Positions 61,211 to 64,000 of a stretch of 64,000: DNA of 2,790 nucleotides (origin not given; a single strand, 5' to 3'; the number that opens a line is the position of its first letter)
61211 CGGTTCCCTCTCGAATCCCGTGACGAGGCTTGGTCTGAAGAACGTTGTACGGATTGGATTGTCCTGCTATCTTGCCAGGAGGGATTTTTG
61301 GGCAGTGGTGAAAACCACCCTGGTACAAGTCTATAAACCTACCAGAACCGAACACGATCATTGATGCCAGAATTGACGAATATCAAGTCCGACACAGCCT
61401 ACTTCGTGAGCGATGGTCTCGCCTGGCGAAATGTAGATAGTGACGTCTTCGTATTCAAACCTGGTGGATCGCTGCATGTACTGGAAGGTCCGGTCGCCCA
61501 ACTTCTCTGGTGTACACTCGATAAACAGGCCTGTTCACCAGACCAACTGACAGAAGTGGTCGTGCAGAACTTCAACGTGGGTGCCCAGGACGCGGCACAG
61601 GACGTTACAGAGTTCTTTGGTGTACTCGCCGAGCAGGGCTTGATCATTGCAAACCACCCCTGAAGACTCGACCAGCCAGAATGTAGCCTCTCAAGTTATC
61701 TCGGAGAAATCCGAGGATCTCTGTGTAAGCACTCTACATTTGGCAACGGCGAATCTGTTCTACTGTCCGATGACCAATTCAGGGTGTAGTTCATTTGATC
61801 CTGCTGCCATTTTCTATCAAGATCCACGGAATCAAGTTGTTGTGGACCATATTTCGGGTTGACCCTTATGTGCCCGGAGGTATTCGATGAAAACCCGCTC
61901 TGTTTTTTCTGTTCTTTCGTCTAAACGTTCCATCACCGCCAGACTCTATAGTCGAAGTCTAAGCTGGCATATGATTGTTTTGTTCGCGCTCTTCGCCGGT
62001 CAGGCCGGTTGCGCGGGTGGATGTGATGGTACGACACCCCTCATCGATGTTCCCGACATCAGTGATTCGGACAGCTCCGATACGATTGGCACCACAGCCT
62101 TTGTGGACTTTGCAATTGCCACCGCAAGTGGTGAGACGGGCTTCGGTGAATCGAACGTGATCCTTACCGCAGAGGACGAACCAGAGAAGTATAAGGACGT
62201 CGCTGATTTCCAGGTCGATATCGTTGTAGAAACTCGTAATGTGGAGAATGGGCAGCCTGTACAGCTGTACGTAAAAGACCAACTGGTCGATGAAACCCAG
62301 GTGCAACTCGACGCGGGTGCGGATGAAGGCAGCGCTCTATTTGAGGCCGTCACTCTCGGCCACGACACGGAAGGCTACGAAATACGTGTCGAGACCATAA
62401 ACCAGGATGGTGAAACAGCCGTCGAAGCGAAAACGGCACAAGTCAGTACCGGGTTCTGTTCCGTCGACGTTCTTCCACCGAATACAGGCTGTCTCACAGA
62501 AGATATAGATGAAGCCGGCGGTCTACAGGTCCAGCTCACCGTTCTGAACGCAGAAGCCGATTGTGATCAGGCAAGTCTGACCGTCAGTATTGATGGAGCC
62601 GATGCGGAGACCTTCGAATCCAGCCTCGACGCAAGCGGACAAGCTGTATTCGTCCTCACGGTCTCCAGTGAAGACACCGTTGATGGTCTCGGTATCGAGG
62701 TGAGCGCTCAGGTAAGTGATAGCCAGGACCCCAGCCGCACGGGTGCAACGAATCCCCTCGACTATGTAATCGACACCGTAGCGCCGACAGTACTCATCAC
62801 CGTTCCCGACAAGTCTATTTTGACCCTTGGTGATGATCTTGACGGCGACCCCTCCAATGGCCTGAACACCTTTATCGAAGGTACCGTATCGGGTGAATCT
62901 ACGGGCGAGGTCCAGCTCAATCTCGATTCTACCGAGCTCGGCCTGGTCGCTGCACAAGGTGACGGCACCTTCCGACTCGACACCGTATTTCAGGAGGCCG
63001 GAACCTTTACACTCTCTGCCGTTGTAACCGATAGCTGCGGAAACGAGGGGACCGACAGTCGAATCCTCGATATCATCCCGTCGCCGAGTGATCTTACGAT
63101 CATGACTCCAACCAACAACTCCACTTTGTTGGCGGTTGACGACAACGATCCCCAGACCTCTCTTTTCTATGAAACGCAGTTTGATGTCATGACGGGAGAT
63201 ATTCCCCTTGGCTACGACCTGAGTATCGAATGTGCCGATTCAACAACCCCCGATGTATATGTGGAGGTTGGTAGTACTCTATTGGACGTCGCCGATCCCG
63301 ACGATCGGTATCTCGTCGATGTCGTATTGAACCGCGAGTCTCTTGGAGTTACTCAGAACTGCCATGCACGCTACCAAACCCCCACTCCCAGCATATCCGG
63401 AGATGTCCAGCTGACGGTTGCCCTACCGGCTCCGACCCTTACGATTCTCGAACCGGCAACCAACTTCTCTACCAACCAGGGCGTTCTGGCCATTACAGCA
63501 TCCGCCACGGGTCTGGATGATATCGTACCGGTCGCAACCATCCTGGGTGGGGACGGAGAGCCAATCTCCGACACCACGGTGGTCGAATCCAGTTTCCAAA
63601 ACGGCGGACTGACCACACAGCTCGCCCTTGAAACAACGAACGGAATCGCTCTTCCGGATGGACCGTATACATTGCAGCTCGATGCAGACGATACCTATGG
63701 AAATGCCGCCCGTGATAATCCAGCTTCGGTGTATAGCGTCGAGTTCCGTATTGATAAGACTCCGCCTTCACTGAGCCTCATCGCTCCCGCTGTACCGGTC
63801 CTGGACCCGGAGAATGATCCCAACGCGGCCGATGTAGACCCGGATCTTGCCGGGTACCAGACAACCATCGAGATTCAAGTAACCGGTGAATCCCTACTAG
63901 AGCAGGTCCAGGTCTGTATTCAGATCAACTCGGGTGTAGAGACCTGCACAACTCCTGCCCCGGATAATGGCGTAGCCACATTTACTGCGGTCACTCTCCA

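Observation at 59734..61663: AAA+ ATPase with novel N-domain followed by an orphan PqqD-like (RRE) gene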

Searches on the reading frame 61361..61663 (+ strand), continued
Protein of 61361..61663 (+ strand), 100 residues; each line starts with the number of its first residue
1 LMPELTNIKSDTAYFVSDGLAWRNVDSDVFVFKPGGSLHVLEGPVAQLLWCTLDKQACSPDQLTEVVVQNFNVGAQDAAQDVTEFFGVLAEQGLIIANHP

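Call 77: find_encoding_contigs(protein=P0266, flank=10000, max_places=3)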
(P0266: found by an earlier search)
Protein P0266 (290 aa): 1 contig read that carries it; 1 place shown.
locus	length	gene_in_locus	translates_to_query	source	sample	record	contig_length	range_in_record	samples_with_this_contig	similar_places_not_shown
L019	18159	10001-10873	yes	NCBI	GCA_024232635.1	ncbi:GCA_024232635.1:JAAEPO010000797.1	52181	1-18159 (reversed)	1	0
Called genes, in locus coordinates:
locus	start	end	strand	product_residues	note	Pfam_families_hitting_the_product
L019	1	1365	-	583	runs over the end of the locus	PF00672:HAMP, PF00512:HisKA, PF02518:HATPase_c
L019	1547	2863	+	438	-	PF08543:Phos_pyr_kin, PF00383:dCMP_cyt_deam_1, PF14437:MafB19-deam, PF14439:Bd3614-deam (weak)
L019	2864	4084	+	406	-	PF00578:AhpC-TSA, PF08534:Redoxin, PF00085:Thioredoxin (weak), PF13905:Thioredoxin_8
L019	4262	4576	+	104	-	PF05402:PqqD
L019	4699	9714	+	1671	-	PF19077:Big_13 (faint), PF13517:FG-GAP_3 (faint), PF01839:FG-GAP (faint)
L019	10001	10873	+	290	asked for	-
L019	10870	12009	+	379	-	PF13353:Fer4_12, PF04055:Radical_SAM, PF13186:SPASM (weak)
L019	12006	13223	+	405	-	PF13353:Fer4_12, PF04055:Radical_SAM, PF13186:SPASM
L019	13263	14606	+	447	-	PF02636:Methyltransf_28, PF13489:Methyltransf_23, PF13847:Methyltransf_31, PF08241:Methyltransf_11, PF08242:Methyltransf_12, PF13649:Methyltransf_25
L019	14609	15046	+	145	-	-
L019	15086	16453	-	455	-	PF00072:Response_reg, PF00158:Sigma54_activat, PF14532:Sigma54_activ_2, PF07728:AAA_5, PF25601:AAA_lid_14, PF02954:HTH_8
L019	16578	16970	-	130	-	PF13690:CheX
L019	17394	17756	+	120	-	PF00072:Response_reg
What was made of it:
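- The same arrangement is found in L019 (call 77).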

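Call 80: search_protein_families(library=ncbifam, proteins=[L019:4262-4576:+, L019:9819-9986:+, L019:10001-10873:+, L019:10870-12009:+, L019:12006-13223:+, L019:13263-14606:+, L019:14609-15046:+, L019:2864-4084:+], max_evalue=0.01)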
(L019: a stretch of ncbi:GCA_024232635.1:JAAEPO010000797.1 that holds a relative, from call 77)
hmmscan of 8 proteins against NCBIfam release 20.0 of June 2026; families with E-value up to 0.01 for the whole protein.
L019:4262-4576:+ (104 aa): 5 families
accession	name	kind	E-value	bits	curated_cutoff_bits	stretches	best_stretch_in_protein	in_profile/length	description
TIGR03859.1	PQQ_PqqD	equivalog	6e-07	29.3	46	1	31-92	26-80/81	pyrroloquinoline quinone biosynthesis peptide chaperone PqqD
TIGR04248.1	SCM_PqqD_rel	equivalog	4.9e-06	26.7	100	1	18-90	13-79/84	SynChlorMet cassette protein ScmD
TIGR04302.1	geo_PqqD_fam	equivalog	6.4e-05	23.3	100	1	27-92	42-100/102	GeoRSP system PqqD family peptide chaperone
NF002535.0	PRK02079.1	equivalog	9.7e-05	22.1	101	1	33-89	37-86/92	pyrroloquinoline quinone biosynthesis peptide chaperone PqqD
NF033536.1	lasso_PqqD_Bac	exception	0.00094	19.3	80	1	18-84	18-78/88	lasso peptide biosynthesis PqqD family chaperone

L019:9819-9986:+ (55 aa): 0 families

L019:10001-10873:+ (290 aa): 1 family
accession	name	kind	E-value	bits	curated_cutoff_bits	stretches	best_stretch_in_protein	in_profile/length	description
NF006821.0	PRK09344.1-3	subfamily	0.0001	21.1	369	1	124-194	194-271/525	phosphoenolpyruvate carboxykinase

L019:10870-12009:+ (379 aa): 86 families (the best 25 are shown)
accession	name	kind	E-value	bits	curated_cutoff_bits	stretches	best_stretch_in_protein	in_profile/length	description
TIGR04055.1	rSAM_NirJ2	equivalog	3.9e-38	131.8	500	2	30-192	7-167/326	putative heme d1 biosynthesis radical SAM protein NirJ2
TIGR04545.1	rSAM_ahbD_hemeb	equivalog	9.3e-37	127.2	500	2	30-192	7-168/339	heme b synthase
TIGR04250.1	SCM_rSAM_ScmE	equivalog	3.2e-34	118.4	400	2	28-186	8-165/358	SynChlorMet cassette radical SAM/SPASM protein ScmE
TIGR03962.1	mycofact_rSAM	equivalog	8.2e-34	117.3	265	1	31-335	20-321/339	mycofactocin radical SAM maturase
NF045574.1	sacti_mat_StsB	exception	4.5e-33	114.8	625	2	28-189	101-259/466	StsB family radical SAM/SPASM domain sactipeptide maturase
NF050035.1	rSAM_WgK_link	exception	1.1e-31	110.2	650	2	20-189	6-174/367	radical SAM/SPASM peptide maturase WgkB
TIGR04053.2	TIGR04053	equivalog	1.3e-30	106.9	395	2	22-193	7-180/366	TIGR04053 family radical SAM/SPASM domain-containing protein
TIGR04340.1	rSAM_ACGX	hypoth_equivalog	2.2e-30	106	400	1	26-345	6-337/341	radical SAM/SPASM domain protein, ACGX system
TIGR04051.1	rSAM_NirJ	equivalog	1.6e-29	103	515.45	1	31-190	10-167/354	heme d1 biosynthesis radical SAM protein NirJ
TIGR04251.1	SCM_rSAM_ScmF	equivalog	1.2e-28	100.5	400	1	27-339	8-333/353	SynChlorMet cassette radical SAM/SPASM protein ScmF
TIGR02109.1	PQQ_syn_pqqE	equivalog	3.7e-28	98.5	381.35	1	21-354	5-339/358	pyrroloquinoline quinone biosynthesis protein PqqE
TIGR04546.1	rSAM_ahbC_deAc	equivalog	2.1e-26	92.6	650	1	29-199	45-214/390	12,18-didecarboxysiroheme deacetylase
TIGR04054.1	rSAM_NirJ1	equivalog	4.3e-26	91.4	650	1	28-189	41-200/387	putative heme d1 biosynthesis radical SAM protein NirJ1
TIGR04347.1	pseudo_SAM_Halo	equivalog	9.5e-26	91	525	1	29-191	44-204/390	TIGR04347 family pseudo-SAM/SPASM protein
TIGR04303.1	GeoRSP_rSAM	equivalog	1.5e-25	90.5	400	1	26-343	8-322/325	GeoRSP system radical SAM/SPASM protein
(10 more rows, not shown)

L019:12006-13223:+ (405 aa): 74 families (the best 25 are shown)
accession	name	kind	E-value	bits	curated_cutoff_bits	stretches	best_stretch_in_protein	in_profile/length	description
TIGR04055.1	rSAM_NirJ2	equivalog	1.2e-37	130.2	500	2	43-204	7-167/326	putative heme d1 biosynthesis radical SAM protein NirJ2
NF050035.1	rSAM_WgK_link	exception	2.4e-37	128.8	650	2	35-204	8-177/367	radical SAM/SPASM peptide maturase WgkB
TIGR04545.1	rSAM_ahbD_hemeb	equivalog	5.6e-37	127.9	500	1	44-348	8-329/339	heme b synthase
TIGR04053.2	TIGR04053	equivalog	4.1e-32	111.8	395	2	44-204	16-179/366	TIGR04053 family radical SAM/SPASM domain-containing protein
TIGR04250.1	SCM_rSAM_ScmE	equivalog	6.2e-30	104.3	400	2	35-197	2-164/358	SynChlorMet cassette radical SAM/SPASM protein ScmE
TIGR04051.1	rSAM_NirJ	equivalog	9.8e-30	103.7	515.45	1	44-200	10-165/354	heme d1 biosynthesis radical SAM protein NirJ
TIGR04303.1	GeoRSP_rSAM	equivalog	1.3e-29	103.8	400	1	39-347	8-317/325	GeoRSP system radical SAM/SPASM protein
TIGR03962.1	mycofact_rSAM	equivalog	3.7e-29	102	265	1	39-338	15-315/339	mycofactocin radical SAM maturase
NF045574.1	sacti_mat_StsB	exception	5.9e-29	101.2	625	1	39-347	99-406/466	StsB family radical SAM/SPASM domain sactipeptide maturase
TIGR02109.1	PQQ_syn_pqqE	equivalog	1e-28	100.3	381.35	1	41-348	12-324/358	pyrroloquinoline quinone biosynthesis protein PqqE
TIGR04054.1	rSAM_NirJ1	equivalog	8.9e-27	93.7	650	1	42-199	42-198/387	putative heme d1 biosynthesis radical SAM protein NirJ1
TIGR04347.1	pseudo_SAM_Halo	equivalog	1.1e-25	90.7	525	1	42-207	44-209/390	TIGR04347 family pseudo-SAM/SPASM protein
TIGR04546.1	rSAM_ahbC_deAc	equivalog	5.6e-24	84.7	650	1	11-200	15-202/390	12,18-didecarboxysiroheme deacetylase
NF012164.0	AlbA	equivalog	4.8e-22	78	850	1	35-295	112-368/442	subtilosin maturase AlbA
TIGR02668.1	moaA_archaeal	equivalog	3.8e-20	72.1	325.25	1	40-203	14-179/303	GTP 3',8-cyclase MoaA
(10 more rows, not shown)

L019:13263-14606:+ (447 aa): 11 families
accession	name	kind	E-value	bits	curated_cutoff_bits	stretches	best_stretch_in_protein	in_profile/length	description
TIGR02072.1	BioC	equivalog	4.1e-06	26.8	184.95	1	180-265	34-107/244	malonyl-ACP O-methyltransferase BioC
NF043040.1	corrin_prot_MT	hypoth_equivalog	1.1e-05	25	180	1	183-264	44-119/216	corrinoid protein-associated methyltransferase CpaM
NF001244.0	PRK00216.1-5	equivalog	0.00022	20.6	216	1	183-259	51-122/236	bifunctional demethylmenaquinone methyltransferase/2-methoxy-6-polyprenyl-1,4-benzoquinol methylase UbiE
TIGR01983.1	UbiG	equivalog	0.00038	19.8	102.95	0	182-266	51-127/228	bifunctional 2-polyprenyl-6-hydroxyphenol methylase/3-demethylubiquinol 3-O-methyltransferase UbiG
TIGR04371.1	methyltran_NanM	subfamily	0.00061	19.4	44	1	113-227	90-189/273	putative sugar O-methyltransferase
NF045825.1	FAmtase_mtf2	equivalog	0.00085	18.6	400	0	183-263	61-131/248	fatty-acid O-methyltransferase Mtf2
TIGR03534.1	RF_mod_PrmC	equivalog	0.001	18.5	199.1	1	178-262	86-163/253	peptide chain release factor N(5)-glutamine methyltransferase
NF045823.1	PthPhpthDimycoMt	equivalog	0.002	17.3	300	0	183-263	69-139/256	phthiotriol/phenolphthiotriol dimycocerosates methyltransferase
NF001242.0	PRK00216.1-3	equivalog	0.0022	17.4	351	1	128-258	13-143/258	bifunctional demethylmenaquinone methyltransferase/2-methoxy-6-polyprenyl-1,4-benzoquinol methylase UbiE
TIGR01934.1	MenG_MenH_UbiE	subfamily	0.0057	16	158.35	0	181-258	40-109/223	ubiquinone/menaquinone biosynthesis methyltransferase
TIGR02021.1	BchM-ChlM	equivalog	0.0083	15.6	158.9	0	182-268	56-131/218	magnesium protoporphyrin IX methyltransferase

L019:14609-15046:+ (145 aa): 3 families
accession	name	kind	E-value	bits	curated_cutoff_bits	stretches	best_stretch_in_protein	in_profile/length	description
TIGR02228.1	sigpep_I_arch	equivalog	6.7e-10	39.1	51.85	1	24-122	28-129/158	signal peptidase I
NF046067.1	SigPepSipWBacil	equivalog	0.00092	18.8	190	1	32-100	43-112/189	signal peptidase I SipW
TIGR02227.1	sigpep_I_bact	equivalog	0.0014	18.5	47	1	27-82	20-77/162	signal peptidase I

L019:2864-4084:+ (406 aa): 12 families
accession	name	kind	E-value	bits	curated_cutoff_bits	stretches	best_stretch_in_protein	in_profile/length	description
NF002854.0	PRK03147.1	subfamily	5.6e-14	52.4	170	1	227-385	13-158/176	thiol-disulfide oxidoreductase ResA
NF041202.1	StoA_CxxC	exception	9.3e-11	41.9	210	1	283-384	50-149/163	endospore biogenesis thiol-disulfide oxidoreductase StoA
NF047696.1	ThlDiSintTplARhiz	equivalog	3.5e-10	40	230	1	281-377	93-191/219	thiol:disulfide interchange protein TlpA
TIGR01068.1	thioredoxin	equivalog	3.8e-10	39.9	96.8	1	286-326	15-55/101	thioredoxin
TIGR00385.1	dsbE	subfamily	6.8e-10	38.8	123.15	1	283-385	61-156/173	DsbE family thiol:disulfide interchange protein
NF008229.0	PRK10996.1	equivalog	4.4e-07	29.7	125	1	287-329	54-96/141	thioredoxin TrxC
NF011941.0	PRK15412.1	equivalog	2.2e-06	27.3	359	1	281-385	62-161/185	thiol:disulfide interchange protein DsbE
NF006898.0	PRK09381.1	equivalog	9.5e-06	26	138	1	287-330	23-68/109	thioredoxin TrxA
NF041054.1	WAxxUGC_long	equivalog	6.4e-05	22.4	300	1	275-379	94-194/354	ResA-like WAxxUGC motif-containing protein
NF047697.1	ThioredTrxAClost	equivalog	0.00036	20.7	140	1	286-325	18-57/105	thioredoxin TrxA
NF010625.0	PRK14018.1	equivalog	0.00042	19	522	1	285-399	56-172/521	bifunctional peptide-methionine (S)-S-oxide reductase MsrA/peptide-methionine (R)-S-oxide reductase MsrB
NF053656.1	redoxin_TUGYCR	domain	0.0013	18.6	100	1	264-334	6-80/146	TUGYCR motif thioredoxin fold (seleno)protein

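Call 89: search_protein_families(library=pfam, alignment_id=A7, max_evalue=0.01)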
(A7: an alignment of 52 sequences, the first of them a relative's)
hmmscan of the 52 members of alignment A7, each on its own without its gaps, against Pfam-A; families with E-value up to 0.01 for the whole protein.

A. member 1, P0131 (287 aa): 0 families

B. families by the number of members that match (of 52 scanned): 11 families
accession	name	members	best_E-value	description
PF01293.25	PEPCK_ATP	16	5.7e-06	Phosphoenolpyruvate carboxykinase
PF13555.12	AAA_29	12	0.00072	P-loop containing region of AAA domain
PF13671.12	AAA_33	11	5.6e-05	AAA domain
PF13191.12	AAA_16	6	0.00049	AAA ATPase domain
PF00005.33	ABC_tran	3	0.00082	ABC transporter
PF00717.28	Peptidase_S24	2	0.00023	Peptidase S24-like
PF13238.12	AAA_18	2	0.0051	AAA domain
PF14534.12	DUF4440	1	0.0013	Domain of unknown function (DUF4440)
PF07475.17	Hpr_kinase_C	1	0.0014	HPr Serine kinase C-terminal domain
PF13401.12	AAA_22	1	0.0027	AAA domain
PF03193.22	RsgA_GTPase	1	0.0054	RsgA GTPase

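Call 92: search_protein_families(library=padloc, proteins=[window:61361-61663:+], max_evalue=0.001)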
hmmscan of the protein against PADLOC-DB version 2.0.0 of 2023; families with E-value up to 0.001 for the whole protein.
window:61361-61663:+ (100 aa): 0 families

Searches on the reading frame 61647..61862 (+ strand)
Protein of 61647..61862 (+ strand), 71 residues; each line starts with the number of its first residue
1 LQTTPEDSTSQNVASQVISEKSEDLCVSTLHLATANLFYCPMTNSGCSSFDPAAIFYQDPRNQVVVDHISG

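Call 3: search_protein_families(library=pfam, proteins=[window:61647-61862:+], max_evalue=0.1)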
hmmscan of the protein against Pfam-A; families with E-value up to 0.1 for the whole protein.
window:61647-61862:+ (71 aa): 0 families

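Call 7: search_protein_families(library=ncbifam, proteins=[window:61647-61862:+], max_evalue=0.1)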
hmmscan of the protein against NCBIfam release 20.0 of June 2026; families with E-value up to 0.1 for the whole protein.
window:61647-61862:+ (71 aa): 0 families
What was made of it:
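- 61647..61862 (+): The 71-aa TTG ORF proposed as a substrate. It is an open frame but not a gene. No family hits (calls 3, 7).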

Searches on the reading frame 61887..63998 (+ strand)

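Call 7: search_protein_families(library=ncbifam, proteins=[window:61887-63998:+], max_evalue=0.1)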
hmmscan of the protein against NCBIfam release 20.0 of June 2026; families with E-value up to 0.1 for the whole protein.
window:61887-63998:+ (704 aa): 1 family
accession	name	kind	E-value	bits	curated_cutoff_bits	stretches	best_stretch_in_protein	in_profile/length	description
NF033510.3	Ca_tandemer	repeat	0.00072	19.9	50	1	296-387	7-95/96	Ca2+-stabilized repeat-containing adhesin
